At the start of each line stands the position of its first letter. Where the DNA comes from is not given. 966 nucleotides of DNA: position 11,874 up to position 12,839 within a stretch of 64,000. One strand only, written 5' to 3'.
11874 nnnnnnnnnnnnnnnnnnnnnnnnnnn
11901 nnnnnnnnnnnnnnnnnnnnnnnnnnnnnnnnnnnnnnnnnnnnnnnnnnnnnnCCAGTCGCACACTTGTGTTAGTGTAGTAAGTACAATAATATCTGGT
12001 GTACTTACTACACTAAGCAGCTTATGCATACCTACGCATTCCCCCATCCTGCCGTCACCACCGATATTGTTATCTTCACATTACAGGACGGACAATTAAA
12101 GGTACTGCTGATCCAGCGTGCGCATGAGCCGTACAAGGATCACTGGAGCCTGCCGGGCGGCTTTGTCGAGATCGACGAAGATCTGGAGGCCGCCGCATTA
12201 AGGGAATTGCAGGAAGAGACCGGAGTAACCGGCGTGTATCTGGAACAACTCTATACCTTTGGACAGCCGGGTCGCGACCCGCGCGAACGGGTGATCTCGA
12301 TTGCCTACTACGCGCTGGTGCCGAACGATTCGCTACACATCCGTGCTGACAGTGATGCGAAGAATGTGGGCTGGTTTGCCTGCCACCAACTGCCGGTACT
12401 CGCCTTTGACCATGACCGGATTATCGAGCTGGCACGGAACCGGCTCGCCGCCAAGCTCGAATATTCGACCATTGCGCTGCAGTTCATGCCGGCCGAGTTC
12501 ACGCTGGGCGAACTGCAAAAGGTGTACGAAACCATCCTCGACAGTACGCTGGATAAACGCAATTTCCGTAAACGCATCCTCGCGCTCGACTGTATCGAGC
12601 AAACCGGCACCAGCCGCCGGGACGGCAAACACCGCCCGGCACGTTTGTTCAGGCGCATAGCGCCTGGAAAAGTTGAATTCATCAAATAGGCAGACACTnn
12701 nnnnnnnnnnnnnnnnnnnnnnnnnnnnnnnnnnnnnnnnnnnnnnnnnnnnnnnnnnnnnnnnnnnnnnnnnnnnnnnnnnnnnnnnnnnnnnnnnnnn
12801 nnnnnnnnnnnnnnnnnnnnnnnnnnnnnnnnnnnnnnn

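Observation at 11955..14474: NrtR-like Nudix regulator plus perfect 17-bp palindromic operator, nadA and a hydrolase inserted into the conserved aspS-yebC junction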

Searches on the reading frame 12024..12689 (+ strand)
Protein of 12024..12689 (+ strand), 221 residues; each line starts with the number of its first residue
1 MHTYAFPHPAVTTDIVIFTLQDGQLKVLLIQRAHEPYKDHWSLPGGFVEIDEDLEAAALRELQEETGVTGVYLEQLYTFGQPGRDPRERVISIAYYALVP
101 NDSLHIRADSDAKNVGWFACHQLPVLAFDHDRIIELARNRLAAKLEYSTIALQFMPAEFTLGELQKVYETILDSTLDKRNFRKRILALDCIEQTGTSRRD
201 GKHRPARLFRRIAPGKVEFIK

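Call 4: search_protein_families(library=pfam, proteins=[window:12024-12689:+])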
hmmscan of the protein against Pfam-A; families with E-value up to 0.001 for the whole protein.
window:12024-12689:+ (221 aa): 3 families
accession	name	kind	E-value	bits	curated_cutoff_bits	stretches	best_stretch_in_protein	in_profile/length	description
PF21906.2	NrtR_WHD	-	1.7e-24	86.2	27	1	152-210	2-60/61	NrtR DNA-binding winged helix domain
PF00293.34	NUDIX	-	1.2e-23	84.1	21.1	1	16-134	7-131/134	NUDIX domain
PF19368.5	AraR_C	-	2.8e-11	43.9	23.8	1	147-210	1-65/82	AraR C-terminal winged HTH domain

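Call 5: search_protein_families(library=ncbifam, proteins=[window:12024-12689:+])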
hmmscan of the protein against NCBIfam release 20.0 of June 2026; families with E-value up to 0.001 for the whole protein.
window:12024-12689:+ (221 aa): 21 families
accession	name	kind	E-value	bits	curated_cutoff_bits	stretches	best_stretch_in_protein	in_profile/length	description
NF050029.2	TransRepNtr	equivalog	8.6e-55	185.9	400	1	5-210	16-224/245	ADPR responsive transcriptional repressor NtrR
NF003788.0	PRK05379.1-5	equivalog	6.7e-15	55.2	354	1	7-121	210-327/351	bifunctional nicotinamide-nucleotide adenylyltransferase/Nudix hydroxylase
NF003787.0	PRK05379.1-4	equivalog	5.1e-13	48.7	449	1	6-119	204-320/346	bifunctional nicotinamide-nucleotide adenylyltransferase/Nudix hydroxylase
NF003786.0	PRK05379.1-2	equivalog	1.1e-12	47.8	397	1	10-125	218-337/354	bifunctional nicotinamide-nucleotide adenylyltransferase/Nudix hydroxylase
NF003785.0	PRK05379.1-1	equivalog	1.3e-11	44.3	418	1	26-121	215-318/347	bifunctional nicotinamide-nucleotide adenylyltransferase/Nudix hydroxylase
NF003790.0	PRK05379.2-2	equivalog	6.2e-11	42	403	1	6-120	213-329/354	bifunctional nicotinamide mononucleotide adenylyltransferase/ADP-ribose pyrophosphatase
NF003791.0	PRK05379.2-3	equivalog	9.7e-11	41.4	409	1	9-123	201-318/340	bifunctional nicotinamide-nucleotide adenylyltransferase/Nudix hydroxylase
NF006530.0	PRK08999.1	equivalog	1.4e-09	37.5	245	1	14-76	7-70/315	Nudix family hydrolase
NF001299.0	PRK00241.1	equivalog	6.5e-08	32.3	158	1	15-128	137-243/263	NAD(+) diphosphatase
NF008044.0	PRK10776.1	equivalog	1.2e-07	31.6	148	1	19-97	10-86/130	8-oxo-dGTP diphosphatase MutT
NF006961.0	PRK09438.1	equivalog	2.9e-07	30.1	103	1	15-69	13-62/151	dihydroneopterin triphosphate diphosphatase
NF001938.0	PRK00714.1-5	equivalog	6.9e-07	28.8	116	1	27-72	27-78/172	RNA pyrophosphohydrolase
NF052459.1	OxoGTPPhMutT1Mycb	equivalog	9e-07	28.3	475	1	30-85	20-75/292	8-oxo-(d)GTP phosphatase MutT1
NF007834.0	PRK10546.1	equivalog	1.4e-05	24.9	156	1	23-70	13-61/135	pyrimidine (deoxy)nucleoside triphosphate diphosphatase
TIGR00586.1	mutt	equivalog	2.2e-05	24.5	97.9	1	23-79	15-72/129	8-oxo-dGTP diphosphatase MutT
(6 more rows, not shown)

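Call 13: find_homologous_proteins(query=window:12024-12689:+, max_evalue=1e-20)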
Query window:12024-12689:+ (221 aa): 8000 proteins with E <= 1e-20 among 8000 candidates; the best 120 are listed.
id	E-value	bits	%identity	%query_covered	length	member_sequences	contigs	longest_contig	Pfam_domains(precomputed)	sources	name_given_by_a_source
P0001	6.1e-134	462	93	100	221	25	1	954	PF21906.3,PF19368.6,PF00293.35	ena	-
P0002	5.9e-116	404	81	100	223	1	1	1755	PF21906.3,PF19368.6,PF00293.35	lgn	-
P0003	5.9e-116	404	82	100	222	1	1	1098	PF21906.3,PF19368.6,PF00293.35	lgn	-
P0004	1.5e-115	402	83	100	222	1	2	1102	PF21906.3,PF19368.6,PF00293.35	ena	-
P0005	1.1e-114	399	80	100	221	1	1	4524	PF21906.3,PF19368.6,PF00293.35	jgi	-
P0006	4.5e-111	388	80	100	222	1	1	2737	PF21906.3,PF19368.6,PF00293.35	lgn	-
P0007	4.3e-109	381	77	100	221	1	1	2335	PF21906.3,PF19368.6,PF00293.35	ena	-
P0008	8.3e-109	380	77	100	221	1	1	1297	PF21906.3,PF19368.6,PF00293.35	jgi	-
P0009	1.5e-108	379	57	95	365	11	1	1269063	PF21906.3,PF22327.3,PF19368.6,PF00293.35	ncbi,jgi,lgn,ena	-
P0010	1.5e-108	379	76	100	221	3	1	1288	PF21906.3,PF19368.6,PF00293.35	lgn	-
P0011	1.9e-108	379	76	100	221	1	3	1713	PF21906.3,PF19368.6,PF00293.35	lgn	-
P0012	2.2e-108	379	76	100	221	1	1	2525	PF21906.3,PF19368.6,PF00293.35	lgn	-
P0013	4.4e-108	378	76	100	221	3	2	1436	PF21906.3,PF19368.6,PF00293.35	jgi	-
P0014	1.1e-107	377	76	100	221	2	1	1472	PF21906.3,PF19368.6,PF00293.35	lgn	-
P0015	4.4e-107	375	75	100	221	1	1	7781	PF21906.3,PF19368.6,PF00293.35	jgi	-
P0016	8.6e-107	374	54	98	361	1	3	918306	PF21906.3,PF22327.3,PF19368.6,PF00293.35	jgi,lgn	-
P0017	1.0e-106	373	76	100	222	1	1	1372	PF21906.3,PF19368.6,PF00293.35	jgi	jgi:8-oxo-dGTP diphosphatase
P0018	9.8e-106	370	74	100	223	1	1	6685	PF21906.3,PF19368.6,PF00293.35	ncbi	ncbi:MAG: NUDIX domain-containing protein [Gammaproteobacteria bacterium]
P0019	2.2e-105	369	74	100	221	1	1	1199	PF21906.3,PF19368.6,PF00293.35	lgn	-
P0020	2.3e-104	366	74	100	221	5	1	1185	PF21906.3,PF19368.6,PF00293.35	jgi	jgi:8-oxo-dGTP diphosphatase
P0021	2.4e-104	366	72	100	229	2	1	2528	PF21906.3,PF19368.6,PF00293.35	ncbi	-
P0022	1.1e-103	363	72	100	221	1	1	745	PF21906.3,PF19368.6,PF00293.35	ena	-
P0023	1.7e-103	363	73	100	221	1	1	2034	PF21906.3,PF19368.6,PF00293.35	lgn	-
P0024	1.9e-103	363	74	100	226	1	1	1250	PF21906.3,PF19368.6,PF00293.35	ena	-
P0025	4.3e-103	361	73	100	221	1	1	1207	PF21906.3,PF19368.6,PF00293.35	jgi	jgi:8-oxo-dGTP diphosphatase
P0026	4.4e-103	361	71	100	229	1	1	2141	PF21906.3,PF19368.6,PF00293.35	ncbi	-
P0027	4.4e-103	361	73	100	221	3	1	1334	PF21906.3,PF19368.6,PF00293.35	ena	-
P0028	4.6e-103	361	75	100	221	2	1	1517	PF21906.3,PF19368.6,PF00293.35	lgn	-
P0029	6.1e-103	361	72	100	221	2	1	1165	PF21906.3,PF19368.6,PF00293.35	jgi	-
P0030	2.5e-102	359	72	100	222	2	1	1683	PF21906.3,PF19368.6,PF00293.35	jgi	jgi:8-oxo-dGTP diphosphatase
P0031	6.0e-102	358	70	100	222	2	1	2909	PF21906.3,PF19368.6,PF00293.35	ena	-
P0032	1.1e-101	357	72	100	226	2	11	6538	PF21906.3,PF19368.6,PF00293.35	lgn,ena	-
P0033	1.2e-101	357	70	100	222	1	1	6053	PF21906.3,PF19368.6,PF00293.35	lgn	-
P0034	1.7e-101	356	72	100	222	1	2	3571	PF21906.3,PF19368.6,PF00293.35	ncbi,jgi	ncbi:MAG TPA: NUDIX domain-containing protein [Gammaproteobacteria bacterium]|jgi:8-oxo-dGTP diphosp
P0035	1.9e-101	356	71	100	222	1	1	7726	PF21906.3,PF19368.6,PF00293.35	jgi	-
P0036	2.3e-101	356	69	100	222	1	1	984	PF21906.3,PF19368.6,PF00293.35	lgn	-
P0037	1.3e-100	353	72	100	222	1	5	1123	PF21906.3,PF19368.6,PF00293.35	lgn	-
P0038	1.5e-100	353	70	100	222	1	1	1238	PF21906.3,PF19368.6,PF00293.35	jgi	-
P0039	1.6e-100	353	71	100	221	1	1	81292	PF21906.3,PF19368.6,PF00293.35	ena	-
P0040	1.7e-100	353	72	100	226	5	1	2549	PF21906.3,PF19368.6,PF00293.35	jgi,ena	-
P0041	2.2e-100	353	71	100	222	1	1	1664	PF21906.3,PF19368.6,PF00293.35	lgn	-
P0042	2.4e-100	353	72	99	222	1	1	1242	PF21906.3,PF19368.6,PF00293.35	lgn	-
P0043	2.6e-100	352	70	100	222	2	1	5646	PF21906.3,PF19368.6,PF00293.35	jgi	jgi:8-oxo-dGTP diphosphatase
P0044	3.5e-100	352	71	100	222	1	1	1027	PF21906.3,PF19368.6,PF00293.35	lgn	-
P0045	3.5e-100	352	72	100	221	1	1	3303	PF21906.3,PF19368.6,PF00293.35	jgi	jgi:8-oxo-dGTP diphosphatase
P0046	4.0e-100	352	71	100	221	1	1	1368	PF21906.3,PF19368.6,PF00293.35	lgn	-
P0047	7.8e-100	351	70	100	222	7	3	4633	PF21906.3,PF19368.6,PF00293.35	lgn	-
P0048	8.0e-100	351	69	100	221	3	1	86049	PF21906.3,PF19368.6,PF00293.35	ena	-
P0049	8.1e-100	351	70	100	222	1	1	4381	PF21906.3,PF19368.6,PF00293.35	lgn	-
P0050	8.4e-100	351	70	100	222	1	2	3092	PF21906.3,PF19368.6,PF00293.35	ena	-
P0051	1.1e-99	350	70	100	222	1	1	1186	PF21906.3,PF19368.6,PF00293.35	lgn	-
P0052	1.2e-99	350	70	100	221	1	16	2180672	PF21906.3,PF19368.6,PF00293.35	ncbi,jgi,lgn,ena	-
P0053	1.2e-99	350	70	100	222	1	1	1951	PF21906.3,PF19368.6,PF00293.35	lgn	-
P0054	1.3e-99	350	70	100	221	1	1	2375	PF21906.3,PF19368.6,PF00293.35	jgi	-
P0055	1.3e-99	350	71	100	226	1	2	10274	PF21906.3,PF19368.6,PF00293.35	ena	-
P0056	1.3e-99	350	68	100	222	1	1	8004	PF21906.3,PF19368.6,PF00293.35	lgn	-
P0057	1.7e-99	350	69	99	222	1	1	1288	PF21906.3,PF19368.6,PF00293.35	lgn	-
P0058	2.7e-99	349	70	100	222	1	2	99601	PF21906.3,PF19368.6,PF00293.35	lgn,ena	-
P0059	3.4e-99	349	70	100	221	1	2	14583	PF21906.3,PF19368.6,PF00293.35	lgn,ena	-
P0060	4.2e-99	348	70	100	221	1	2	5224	PF21906.3,PF19368.6,PF00293.35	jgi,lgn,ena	-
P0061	4.6e-99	348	71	100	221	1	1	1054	PF21906.3,PF19368.6,PF00293.35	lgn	-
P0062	5.6e-99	348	71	100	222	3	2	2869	PF21906.3,PF19368.6,PF00293.35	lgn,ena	-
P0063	5.8e-99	348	70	100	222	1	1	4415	PF21906.3,PF19368.6,PF00293.35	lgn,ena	-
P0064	6.2e-99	348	70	100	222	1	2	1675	PF21906.3,PF19368.6,PF00293.35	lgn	-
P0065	6.4e-99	348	70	100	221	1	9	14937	PF21906.3,PF19368.6,PF00293.35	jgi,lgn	jgi:8-oxo-dGTP diphosphatase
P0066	8.1e-99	347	71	100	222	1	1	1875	PF21906.3,PF19368.6,PF00293.35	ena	-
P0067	8.9e-99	347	70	100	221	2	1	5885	PF21906.3,PF19368.6,PF00293.35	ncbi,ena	-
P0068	9.2e-99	347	69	100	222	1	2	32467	PF21906.3,PF19368.6,PF00293.35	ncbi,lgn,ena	-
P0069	1.0e-98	347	70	100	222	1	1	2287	PF21906.3,PF19368.6,PF00293.35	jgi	jgi:8-oxo-dGTP diphosphatase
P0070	1.1e-98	347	70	100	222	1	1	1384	PF21906.3,PF19368.6,PF00293.35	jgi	-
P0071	1.3e-98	347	70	100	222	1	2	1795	PF21906.3,PF19368.6,PF00293.35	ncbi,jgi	-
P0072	1.3e-98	347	71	99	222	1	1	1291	PF21906.3,PF19368.6,PF00293.35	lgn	-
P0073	1.6e-98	347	70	99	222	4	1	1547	PF21906.3,PF19368.6,PF00293.35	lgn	-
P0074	1.8e-98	346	71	100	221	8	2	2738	PF21906.3,PF19368.6,PF00293.35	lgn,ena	-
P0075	1.9e-98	346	67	100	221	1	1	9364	PF21906.3,PF19368.6,PF00293.35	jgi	-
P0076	2.2e-98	346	69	100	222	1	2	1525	PF21906.3,PF19368.6,PF00293.35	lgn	-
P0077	2.3e-98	346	70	100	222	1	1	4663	PF21906.3,PF19368.6,PF00293.35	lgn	-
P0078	2.4e-98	346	70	100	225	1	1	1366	PF21906.3,PF19368.6,PF00293.35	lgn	-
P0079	2.4e-98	346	70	100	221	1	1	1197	PF21906.3,PF19368.6,PF00293.35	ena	-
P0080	2.4e-98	346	70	99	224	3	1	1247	PF21906.3,PF19368.6,PF00293.35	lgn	-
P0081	3.1e-98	346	69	100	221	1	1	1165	PF21906.3,PF19368.6,PF00293.35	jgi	jgi:ADP-ribose pyrophosphatase YjhB (NUDIX family)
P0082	3.4e-98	345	70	100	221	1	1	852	PF21906.3,PF19368.6,PF00293.35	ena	-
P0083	3.9e-98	345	69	100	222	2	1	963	PF21906.3,PF19368.6,PF00293.35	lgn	-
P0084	4.0e-98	345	70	100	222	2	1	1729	PF21906.3,PF19368.6,PF00293.35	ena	-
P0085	4.5e-98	345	69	100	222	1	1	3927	PF21906.3,PF19368.6,PF00293.35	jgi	-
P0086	6.0e-98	345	69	100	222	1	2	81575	PF21906.3,PF19368.6,PF00293.35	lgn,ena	-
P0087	6.2e-98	345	70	100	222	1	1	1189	PF21906.3,PF19368.6,PF00293.35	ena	-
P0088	6.4e-98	345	69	100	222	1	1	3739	PF21906.3,PF19368.6,PF00293.35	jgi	jgi:8-oxo-dGTP diphosphatase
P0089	7.4e-98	344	71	100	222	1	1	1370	PF21906.3,PF19368.6,PF00293.35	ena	-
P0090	7.4e-98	344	69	100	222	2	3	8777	PF21906.3,PF19368.6,PF00293.35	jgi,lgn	jgi:8-oxo-dGTP diphosphatase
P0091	7.7e-98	344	70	100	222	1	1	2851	PF21906.3,PF19368.6,PF00293.35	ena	-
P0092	8.4e-98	344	71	100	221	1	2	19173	PF21906.3,PF19368.6,PF00293.35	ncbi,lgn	ncbi:MAG: NUDIX domain-containing protein [Gammaproteobacteria bacterium]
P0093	8.8e-98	344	70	100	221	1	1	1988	PF21906.3,PF19368.6,PF00293.35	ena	-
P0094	9.5e-98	344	70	100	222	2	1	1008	PF21906.3,PF19368.6,PF00293.35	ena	-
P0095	9.9e-98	344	70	99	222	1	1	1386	PF21906.3,PF19368.6,PF00293.35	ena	-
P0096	1.0e-97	344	69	100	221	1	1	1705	PF21906.3,PF19368.6,PF00293.35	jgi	jgi:ADP-ribose pyrophosphatase YjhB (NUDIX family)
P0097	1.3e-97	344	70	100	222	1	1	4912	PF21906.3,PF19368.6,PF00293.35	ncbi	ncbi:MAG: NUDIX hydrolase [Burkholderiales bacterium]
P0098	1.3e-97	344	70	100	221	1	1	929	PF21906.3,PF19368.6,PF00293.35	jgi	-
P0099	1.4e-97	343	71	100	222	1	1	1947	PF21906.3,PF19368.6,PF00293.35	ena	-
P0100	1.4e-97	343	68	100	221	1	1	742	PF21906.3,PF19368.6,PF00293.35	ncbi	-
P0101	1.6e-97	343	70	100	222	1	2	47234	PF21906.3,PF19368.6,PF00293.35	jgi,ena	-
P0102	1.7e-97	343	69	100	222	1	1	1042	PF21906.3,PF19368.6,PF00293.35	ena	-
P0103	1.8e-97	343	69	100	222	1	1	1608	PF21906.3,PF19368.6,PF00293.35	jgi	-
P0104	1.8e-97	343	70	100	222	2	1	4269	PF21906.3,PF19368.6,PF00293.35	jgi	jgi:8-oxo-dGTP diphosphatase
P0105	2.1e-97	343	70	100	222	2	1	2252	PF21906.3,PF19368.6,PF00293.35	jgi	jgi:ADP-ribose pyrophosphatase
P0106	2.1e-97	343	68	100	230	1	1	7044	PF21906.3,PF19368.6,PF00293.35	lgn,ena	-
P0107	2.2e-97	343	70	100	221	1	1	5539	PF21906.3,PF19368.6,PF00293.35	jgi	jgi:8-oxo-dGTP diphosphatase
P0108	2.5e-97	343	69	100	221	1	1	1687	PF21906.3,PF19368.6,PF00293.35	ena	-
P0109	2.7e-97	343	69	100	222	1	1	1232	PF21906.3,PF19368.6,PF00293.35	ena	-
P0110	2.9e-97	342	70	100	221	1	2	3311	PF21906.3,PF19368.6,PF00293.35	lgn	-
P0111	3.1e-97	342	69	100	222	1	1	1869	PF21906.3,PF19368.6,PF00293.35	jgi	-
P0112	3.7e-97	342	69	100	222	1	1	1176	PF21906.3,PF19368.6,PF00293.35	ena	-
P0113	4.1e-97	342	70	99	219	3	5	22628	PF21906.3,PF19368.6,PF00293.35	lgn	-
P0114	6.3e-97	341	69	100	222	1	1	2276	PF21906.3,PF19368.6,PF00293.35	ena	-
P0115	6.4e-97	341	69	100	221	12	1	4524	PF21906.3,PF19368.6,PF00293.35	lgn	-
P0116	7.8e-97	341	69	100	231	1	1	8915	PF21906.3,PF19368.6,PF00293.35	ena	-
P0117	9.0e-97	341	70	100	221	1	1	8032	PF21906.3,PF19368.6,PF00293.35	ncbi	-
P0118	9.2e-97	341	69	99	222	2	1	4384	PF21906.3,PF19368.6,PF00293.35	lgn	-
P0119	9.8e-97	341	69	100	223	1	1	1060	PF21906.3,PF19368.6,PF00293.35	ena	-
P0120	1.0e-96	341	67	99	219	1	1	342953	PF21906.3,PF19368.6,PF00293.35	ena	-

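Call 14: find_related_loci(query=window:12024-12689:+, collection=genome_contigs, flank=4000)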
Query window:12024-12689:+ (221 aa) in genome_contigs; peptide patterns used: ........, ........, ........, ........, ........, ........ (x = any residue, [..] = any of these).
408 stretches matched a pattern; 292 encode a relative of the query (tblastn E <= 1e-3); the best 80 are kept; 80 distinct loci.
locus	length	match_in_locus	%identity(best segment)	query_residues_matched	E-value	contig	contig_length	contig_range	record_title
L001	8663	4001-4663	92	1-221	6e-139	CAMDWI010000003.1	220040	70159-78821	MAG: Klebsiella pneumoniae isolate MH-09jul19-253 genome assembly, contig: MH-09jul19-C53, whole genome shotgun sequence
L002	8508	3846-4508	70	1-221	6e-106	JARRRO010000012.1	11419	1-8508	MAG: Gammaproteobacteria bacterium isolate Spart_230_MAG scaffold_2962, whole genome shotgun sequence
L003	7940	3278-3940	71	1-221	4e-105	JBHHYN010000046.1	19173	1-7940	MAG: Gammaproteobacteria bacterium isolate Maj_2_bin.47 NODE_1413_length_19173_cov_10.625641, whole genome shotgun seque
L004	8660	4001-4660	69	2-221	5e-104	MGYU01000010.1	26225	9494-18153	MAG: Gammaproteobacteria bacterium RIFCSPLOWO2_12_47_11 rifcsplowo2_12_sub10_scaffold_119, whole genome shotgun sequence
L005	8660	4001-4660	70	1-221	1e-102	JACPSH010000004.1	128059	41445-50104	MAG: Gammaproteobacteria bacterium isolate NC_groundwater_700_Ag_S-0.2um_63_18 S36_SO-2_scaffold_102222, whole genome sh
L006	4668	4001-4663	69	1-221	2e-102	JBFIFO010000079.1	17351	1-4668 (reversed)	MAG: Alphaproteobacteria bacterium isolate Mix_sand11.2021.09.G.3 k141_1002786_length_17351_cov_13.3144, whole genome sh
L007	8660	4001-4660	67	2-221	2e-101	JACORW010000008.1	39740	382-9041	MAG: Gammaproteobacteria bacterium isolate NC_groundwater_2_Ag_B-0.1um_63_49 B2_S2_coassemblyk141_284705, whole genome s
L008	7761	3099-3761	65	1-221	1e-98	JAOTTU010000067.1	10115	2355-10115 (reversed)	MAG: Gammaproteobacteria bacterium isolate 13_July_SF_Bin31 13_July_SF_Bin31_scaffold_2832_c1, whole genome shotgun sequ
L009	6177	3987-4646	64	2-221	9e-95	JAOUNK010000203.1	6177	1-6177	MAG: Gammaproteobacteria bacterium isolate 8_1_July_SF_Bin69 8_1_July_SF_Bin69_scaffold_6752_c1, whole genome shotgun se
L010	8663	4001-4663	65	1-221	9e-95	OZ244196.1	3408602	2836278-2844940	MAG: Pseudomonadales bacterium isolate 8195aeac-5045-4305-a8a5-beb42bd39683 genome assembly, chromosome: 1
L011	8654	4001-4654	63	4-221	1e-91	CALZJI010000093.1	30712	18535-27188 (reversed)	MAG: uncultured Chromatiaceae bacterium isolate FCS_M_Gamma_042 genome assembly, contig: k121_162651, whole genome shotg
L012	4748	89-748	63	2-221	2e-88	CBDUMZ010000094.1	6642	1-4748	MAG TPA_asm: uncultured Chromatiales bacterium isolate SRR22808131_concoct_51 genome assembly, contig: ERZ25043456.9505,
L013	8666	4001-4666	64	1-221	3e-88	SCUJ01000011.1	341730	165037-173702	MAG: Gammaproteobacteria bacterium isolate FW602_bin.35 FW602_bin.35-133532, whole genome shotgun sequence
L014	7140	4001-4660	60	2-221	5e-86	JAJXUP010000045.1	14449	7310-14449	MAG: Proteobacteria bacterium isolate BP5.bin102 NODE_7139_length_14449_cov_1.512987, whole genome shotgun sequence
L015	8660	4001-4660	58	2-221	7e-86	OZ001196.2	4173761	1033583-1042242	MAG: Kordiimonas sp. isolate da5ff843-04ae-4914-8a3f-070dd38dcee2 genome assembly, chromosome: 1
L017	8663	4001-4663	59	1-221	1e-85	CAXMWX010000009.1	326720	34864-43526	MAG: Gammaproteobacteria bacterium isolate f2056530-3023-4fc6-a5f8-b9ce68973d47 genome assembly, contig: contig_9, whole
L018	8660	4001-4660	62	2-221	3e-85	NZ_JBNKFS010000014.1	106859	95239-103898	MAG: Sedimenticola sp. isolate E1E2.bin.5.strict NODE_14_length_106859_cov_12.226658, whole genome shotgun sequence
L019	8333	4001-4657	59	3-221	4e-82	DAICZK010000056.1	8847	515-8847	MAG TPA_asm: Sulfuriferula sp. isolate clean1817 NODE_56_length_8847_cov_4.642034, whole genome shotgun sequence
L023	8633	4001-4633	59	11-221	6e-80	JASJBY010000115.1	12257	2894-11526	MAG: Gammaproteobacteria bacterium isolate MO_133.B26 MO_133.c_2530, whole genome shotgun sequence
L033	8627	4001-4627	56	2-210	1e-76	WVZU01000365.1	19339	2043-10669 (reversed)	MAG: Planctomycetales bacterium isolate CS4-C045 C_merged_R1_(paired)_contig_27037, whole genome shotgun sequence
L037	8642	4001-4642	57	2-215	1e-75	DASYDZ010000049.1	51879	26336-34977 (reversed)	MAG TPA_asm: Candidatus Didemnitutus sp. isolate SMAG_U4972 k141_4951866, whole genome shotgun sequence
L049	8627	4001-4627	52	2-210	8e-73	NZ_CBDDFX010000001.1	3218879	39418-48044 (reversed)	MAG: Aeoliella sp. isolate b2ef280b-401d-4d99-a43b-96afde1bdd21 contig_1, whole genome shotgun sequence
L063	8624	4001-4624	54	3-210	4e-71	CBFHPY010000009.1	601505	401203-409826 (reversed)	MAG: Verrucomicrobiales bacterium isolate AGTU_91_bin_27_orig genome assembly, contig: AGTU_91_bin_27_orig_AGTU_91_c_000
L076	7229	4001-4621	53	4-210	7e-70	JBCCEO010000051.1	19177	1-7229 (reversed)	MAG: Planctomycetota bacterium isolate P01_B01_bin.109 k141_2615231_length_19177_cov_10.0000, whole genome shotgun seque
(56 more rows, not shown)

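Call 19: search_solved_structures(query=window:12024-12689:+, max_evalue=0.00001, show_alignments=1)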
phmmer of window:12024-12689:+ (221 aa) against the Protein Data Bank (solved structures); distinct sequences matched with E-value up to 0.00001: 16.
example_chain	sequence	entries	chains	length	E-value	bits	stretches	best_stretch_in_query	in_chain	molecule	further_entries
5bs6_A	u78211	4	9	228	5.4e-45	156.8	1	11-210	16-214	transcriptional regulator AraR | transcriptional factor AraR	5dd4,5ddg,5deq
3gz5_A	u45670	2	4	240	7.3e-39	136.7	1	5-209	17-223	MutT/nudix family protein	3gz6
2fml_A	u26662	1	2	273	5.3e-33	117.6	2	6-122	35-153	MutT/nudix family protein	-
3gz8_A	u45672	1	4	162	2.5e-27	99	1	5-145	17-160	MutT/nudix family protein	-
3i9x_A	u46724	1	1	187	1e-19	74.1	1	12-137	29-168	mutT/nudix family protein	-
2yyh_A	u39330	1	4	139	9.1e-17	64.5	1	8-134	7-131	8-OXO-dGTPase domain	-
7q91_A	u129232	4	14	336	1.1e-15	61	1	77-210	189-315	NADQ transcription factor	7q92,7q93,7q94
2qjt_B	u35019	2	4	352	1.6e-10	44.1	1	26-120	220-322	Nicotinamide-nucleotide adenylyltransferase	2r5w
2qjo_A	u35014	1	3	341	1.1e-08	38.1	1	9-123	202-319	Bifunctional NMN adenylyltransferase/Nudix hydrolase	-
8dp9_A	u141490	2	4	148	2.4e-07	33.7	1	15-97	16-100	AvrM14-B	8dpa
8dp8_B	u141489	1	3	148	2.8e-07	33.5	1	15-98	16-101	AvrM14-A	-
3cng_A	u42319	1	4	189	5.7e-07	32.5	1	14-78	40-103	NUDIX hydrolase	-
3id9_A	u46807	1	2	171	1.5e-06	31.1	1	26-87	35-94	MutT/NUDIX family protein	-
3mcf_A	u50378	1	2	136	1.6e-06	31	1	26-103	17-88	Diphosphoinositol polyphosphate phosphohydrolase 3-alpha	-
4dyw_A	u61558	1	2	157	2.7e-06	30.3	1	21-127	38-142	MutT/NUDIX family protein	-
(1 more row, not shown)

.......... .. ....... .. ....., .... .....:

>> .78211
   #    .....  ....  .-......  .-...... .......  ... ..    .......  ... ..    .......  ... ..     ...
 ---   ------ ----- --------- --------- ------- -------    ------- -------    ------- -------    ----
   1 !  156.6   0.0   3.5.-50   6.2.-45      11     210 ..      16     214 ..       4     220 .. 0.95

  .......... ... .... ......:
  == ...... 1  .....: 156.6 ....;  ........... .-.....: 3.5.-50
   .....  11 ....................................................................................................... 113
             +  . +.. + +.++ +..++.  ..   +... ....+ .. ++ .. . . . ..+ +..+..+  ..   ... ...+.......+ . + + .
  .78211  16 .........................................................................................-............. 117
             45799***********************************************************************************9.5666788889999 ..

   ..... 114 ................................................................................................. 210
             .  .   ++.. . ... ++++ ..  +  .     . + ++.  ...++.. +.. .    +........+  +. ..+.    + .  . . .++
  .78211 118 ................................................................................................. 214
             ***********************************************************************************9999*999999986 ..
